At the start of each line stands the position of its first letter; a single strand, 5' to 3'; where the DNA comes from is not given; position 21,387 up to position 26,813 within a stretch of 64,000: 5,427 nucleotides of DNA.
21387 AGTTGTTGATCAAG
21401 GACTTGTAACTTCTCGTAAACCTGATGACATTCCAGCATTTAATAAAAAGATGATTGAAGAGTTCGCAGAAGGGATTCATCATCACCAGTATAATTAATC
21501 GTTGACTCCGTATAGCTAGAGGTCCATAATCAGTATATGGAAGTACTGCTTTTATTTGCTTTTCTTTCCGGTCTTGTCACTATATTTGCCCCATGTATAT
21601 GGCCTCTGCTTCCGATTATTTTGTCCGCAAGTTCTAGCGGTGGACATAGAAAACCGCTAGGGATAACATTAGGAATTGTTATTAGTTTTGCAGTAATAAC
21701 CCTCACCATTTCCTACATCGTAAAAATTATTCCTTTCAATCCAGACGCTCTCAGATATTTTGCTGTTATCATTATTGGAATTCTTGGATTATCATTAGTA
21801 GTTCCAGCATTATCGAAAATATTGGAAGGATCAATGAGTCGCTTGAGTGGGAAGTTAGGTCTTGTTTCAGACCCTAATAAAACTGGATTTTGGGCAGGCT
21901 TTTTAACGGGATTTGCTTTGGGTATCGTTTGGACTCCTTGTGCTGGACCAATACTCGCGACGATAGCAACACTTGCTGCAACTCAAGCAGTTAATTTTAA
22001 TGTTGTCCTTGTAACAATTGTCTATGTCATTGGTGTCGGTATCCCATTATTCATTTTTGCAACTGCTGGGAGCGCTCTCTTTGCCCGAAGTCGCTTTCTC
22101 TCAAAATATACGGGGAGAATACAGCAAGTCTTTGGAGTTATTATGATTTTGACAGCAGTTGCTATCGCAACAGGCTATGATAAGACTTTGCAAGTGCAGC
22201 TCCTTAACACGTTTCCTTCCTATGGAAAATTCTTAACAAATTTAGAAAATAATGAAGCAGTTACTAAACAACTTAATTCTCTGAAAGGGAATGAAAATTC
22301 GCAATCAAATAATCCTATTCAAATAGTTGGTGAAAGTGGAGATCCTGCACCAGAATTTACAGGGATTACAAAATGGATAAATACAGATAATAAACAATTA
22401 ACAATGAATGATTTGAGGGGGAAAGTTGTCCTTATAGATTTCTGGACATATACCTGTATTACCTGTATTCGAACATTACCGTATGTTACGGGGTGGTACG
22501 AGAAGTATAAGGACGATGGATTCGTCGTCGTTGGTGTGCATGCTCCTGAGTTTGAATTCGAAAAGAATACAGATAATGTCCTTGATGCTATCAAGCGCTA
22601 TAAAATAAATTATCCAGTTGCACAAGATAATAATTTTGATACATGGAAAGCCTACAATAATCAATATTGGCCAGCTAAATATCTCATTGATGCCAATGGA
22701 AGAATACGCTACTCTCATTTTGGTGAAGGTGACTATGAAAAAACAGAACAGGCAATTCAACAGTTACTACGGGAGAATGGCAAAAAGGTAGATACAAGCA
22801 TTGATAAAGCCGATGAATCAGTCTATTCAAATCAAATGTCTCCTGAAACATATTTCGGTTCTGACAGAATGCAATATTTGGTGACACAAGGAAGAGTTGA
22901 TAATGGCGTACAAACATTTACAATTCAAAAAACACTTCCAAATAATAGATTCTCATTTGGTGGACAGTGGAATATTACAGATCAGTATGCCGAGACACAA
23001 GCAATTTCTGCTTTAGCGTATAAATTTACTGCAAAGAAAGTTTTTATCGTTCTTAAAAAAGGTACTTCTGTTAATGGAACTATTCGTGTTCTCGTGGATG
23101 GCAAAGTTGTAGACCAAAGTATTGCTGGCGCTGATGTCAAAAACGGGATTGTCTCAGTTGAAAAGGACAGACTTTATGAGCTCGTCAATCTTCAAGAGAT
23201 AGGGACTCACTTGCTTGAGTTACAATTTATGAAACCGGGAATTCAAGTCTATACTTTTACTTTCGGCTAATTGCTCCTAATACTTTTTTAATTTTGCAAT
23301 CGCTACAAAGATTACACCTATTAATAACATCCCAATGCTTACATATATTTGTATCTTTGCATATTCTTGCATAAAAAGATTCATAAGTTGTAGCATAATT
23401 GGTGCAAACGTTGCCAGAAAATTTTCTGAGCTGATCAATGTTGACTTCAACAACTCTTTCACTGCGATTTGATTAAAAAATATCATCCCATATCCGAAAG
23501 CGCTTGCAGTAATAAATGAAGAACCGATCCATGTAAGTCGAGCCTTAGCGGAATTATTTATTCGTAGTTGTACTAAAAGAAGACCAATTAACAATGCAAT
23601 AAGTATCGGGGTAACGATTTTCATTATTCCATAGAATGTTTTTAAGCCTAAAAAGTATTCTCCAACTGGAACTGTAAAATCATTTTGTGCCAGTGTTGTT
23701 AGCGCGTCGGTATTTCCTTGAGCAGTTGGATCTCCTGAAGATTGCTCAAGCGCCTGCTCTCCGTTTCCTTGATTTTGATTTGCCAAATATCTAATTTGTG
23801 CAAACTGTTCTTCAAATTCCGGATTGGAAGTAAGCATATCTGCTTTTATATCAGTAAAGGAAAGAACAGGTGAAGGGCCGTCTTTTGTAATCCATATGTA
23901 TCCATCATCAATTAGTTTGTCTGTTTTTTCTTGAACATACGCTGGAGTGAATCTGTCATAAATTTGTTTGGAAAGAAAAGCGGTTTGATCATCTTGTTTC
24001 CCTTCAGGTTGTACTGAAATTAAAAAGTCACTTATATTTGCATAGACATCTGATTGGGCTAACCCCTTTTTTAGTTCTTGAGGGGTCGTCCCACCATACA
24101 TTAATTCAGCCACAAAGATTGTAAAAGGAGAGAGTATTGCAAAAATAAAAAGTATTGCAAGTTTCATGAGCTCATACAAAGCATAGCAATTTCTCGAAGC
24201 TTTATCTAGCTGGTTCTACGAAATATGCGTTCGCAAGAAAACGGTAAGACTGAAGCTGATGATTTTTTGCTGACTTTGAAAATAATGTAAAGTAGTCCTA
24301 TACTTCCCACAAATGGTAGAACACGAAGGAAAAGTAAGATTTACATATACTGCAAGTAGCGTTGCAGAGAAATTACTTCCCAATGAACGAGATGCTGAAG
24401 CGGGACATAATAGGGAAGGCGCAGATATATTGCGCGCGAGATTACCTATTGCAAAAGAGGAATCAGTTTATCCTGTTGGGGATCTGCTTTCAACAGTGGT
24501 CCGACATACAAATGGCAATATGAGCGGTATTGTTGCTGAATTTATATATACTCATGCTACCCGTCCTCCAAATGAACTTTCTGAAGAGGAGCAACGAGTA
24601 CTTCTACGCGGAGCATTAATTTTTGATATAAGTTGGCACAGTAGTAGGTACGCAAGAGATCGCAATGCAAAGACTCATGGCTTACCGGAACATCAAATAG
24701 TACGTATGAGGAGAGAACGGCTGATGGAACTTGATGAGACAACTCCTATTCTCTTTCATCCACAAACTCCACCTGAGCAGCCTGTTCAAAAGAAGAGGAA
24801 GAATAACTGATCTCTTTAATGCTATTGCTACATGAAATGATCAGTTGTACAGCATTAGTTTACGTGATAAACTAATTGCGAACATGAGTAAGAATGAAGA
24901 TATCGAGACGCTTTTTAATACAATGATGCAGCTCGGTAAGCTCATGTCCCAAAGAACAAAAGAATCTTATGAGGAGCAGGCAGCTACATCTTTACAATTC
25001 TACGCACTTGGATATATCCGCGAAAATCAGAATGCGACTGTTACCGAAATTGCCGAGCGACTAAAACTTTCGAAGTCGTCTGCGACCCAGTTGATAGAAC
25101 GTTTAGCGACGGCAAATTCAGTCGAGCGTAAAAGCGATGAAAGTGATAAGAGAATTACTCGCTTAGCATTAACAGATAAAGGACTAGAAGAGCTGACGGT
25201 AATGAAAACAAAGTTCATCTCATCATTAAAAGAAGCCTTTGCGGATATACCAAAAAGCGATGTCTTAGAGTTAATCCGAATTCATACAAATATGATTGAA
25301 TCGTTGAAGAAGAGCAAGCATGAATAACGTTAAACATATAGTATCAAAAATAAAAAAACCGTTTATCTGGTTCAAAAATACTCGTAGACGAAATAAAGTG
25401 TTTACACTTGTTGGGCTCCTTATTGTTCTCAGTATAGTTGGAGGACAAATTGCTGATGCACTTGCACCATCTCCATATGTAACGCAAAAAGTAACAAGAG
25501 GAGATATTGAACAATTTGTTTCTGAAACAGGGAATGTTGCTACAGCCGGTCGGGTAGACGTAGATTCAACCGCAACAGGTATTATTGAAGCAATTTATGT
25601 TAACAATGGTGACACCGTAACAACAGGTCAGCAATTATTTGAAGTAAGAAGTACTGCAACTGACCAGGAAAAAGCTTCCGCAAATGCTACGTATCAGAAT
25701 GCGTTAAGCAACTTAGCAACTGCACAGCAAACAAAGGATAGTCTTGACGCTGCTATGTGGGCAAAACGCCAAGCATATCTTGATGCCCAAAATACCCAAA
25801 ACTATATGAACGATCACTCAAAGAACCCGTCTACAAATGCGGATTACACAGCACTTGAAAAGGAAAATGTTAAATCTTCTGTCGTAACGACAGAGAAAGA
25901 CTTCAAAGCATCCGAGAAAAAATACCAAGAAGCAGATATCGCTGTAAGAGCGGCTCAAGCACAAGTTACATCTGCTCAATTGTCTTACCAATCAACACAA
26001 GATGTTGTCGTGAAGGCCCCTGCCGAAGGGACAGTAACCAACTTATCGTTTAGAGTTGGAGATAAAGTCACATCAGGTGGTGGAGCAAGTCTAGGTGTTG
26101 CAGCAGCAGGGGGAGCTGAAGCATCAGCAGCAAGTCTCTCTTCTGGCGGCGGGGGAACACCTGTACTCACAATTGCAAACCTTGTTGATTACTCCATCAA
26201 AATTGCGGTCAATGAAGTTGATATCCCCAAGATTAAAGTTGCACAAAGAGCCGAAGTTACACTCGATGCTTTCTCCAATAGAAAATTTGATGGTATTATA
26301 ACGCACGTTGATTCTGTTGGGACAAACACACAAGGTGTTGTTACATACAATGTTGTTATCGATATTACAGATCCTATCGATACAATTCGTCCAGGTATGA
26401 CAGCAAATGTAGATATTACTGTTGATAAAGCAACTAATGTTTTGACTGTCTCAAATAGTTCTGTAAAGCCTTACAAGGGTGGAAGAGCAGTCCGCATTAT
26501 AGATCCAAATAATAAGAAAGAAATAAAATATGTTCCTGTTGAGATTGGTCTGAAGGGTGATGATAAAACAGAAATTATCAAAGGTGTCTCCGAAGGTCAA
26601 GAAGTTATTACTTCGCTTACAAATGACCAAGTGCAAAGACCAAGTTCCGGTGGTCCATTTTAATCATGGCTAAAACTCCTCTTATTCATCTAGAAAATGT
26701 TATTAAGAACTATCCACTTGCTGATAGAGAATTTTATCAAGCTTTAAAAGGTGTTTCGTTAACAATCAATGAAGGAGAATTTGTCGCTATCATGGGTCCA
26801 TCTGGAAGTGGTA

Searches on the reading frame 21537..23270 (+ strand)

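Call 39: search_protein_families(library=pfam, proteins=[window:21537-23270:+], max_evalue=0.00001)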
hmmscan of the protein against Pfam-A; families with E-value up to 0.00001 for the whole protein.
window:21537-23270:+ (577 aa): 5 families
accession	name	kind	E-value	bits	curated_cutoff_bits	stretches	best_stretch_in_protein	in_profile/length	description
PF17991.7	Thioredoxin_10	-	2.4e-34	119.4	27.1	1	435-577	1-142/142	Thioredoxin like C-terminal domain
PF08534.16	Redoxin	-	1.8e-18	67.2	26.6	1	267-404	2-141/148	Redoxin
PF00578.27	AhpC-TSA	-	1e-16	61.4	26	1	268-392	2-123/124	AhpC/TSA family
PF02683.22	DsbD_TM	-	3e-12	46.8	27.1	1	4-210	4-214/219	Cytochrome C biogenesis protein transmembrane domain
PF13905.12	Thioredoxin_8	-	5.7e-12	46.3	27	1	295-390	1-94/94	Thioredoxin-like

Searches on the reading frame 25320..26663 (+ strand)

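Call 39: search_protein_families(library=pfam, proteins=[window:25320-26663:+], max_evalue=0.00001)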
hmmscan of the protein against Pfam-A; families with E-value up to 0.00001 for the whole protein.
window:25320-26663:+ (447 aa): 3 families
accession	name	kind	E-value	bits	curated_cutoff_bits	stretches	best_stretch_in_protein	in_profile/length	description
PF16576.10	HlyD_D23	-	8.1e-16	58.4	30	2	279-362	133-214/214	Barrel-sandwich domain of CusB or HlyD membrane-fusion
PF13437.12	HlyD_3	-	1.5e-10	42.2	22.2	1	279-359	24-106/106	HlyD family secretion protein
PF00364.28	Biotin_lipoyl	-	1.9e-06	28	22.1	0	79-108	43-72/73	Biotin-requiring enzyme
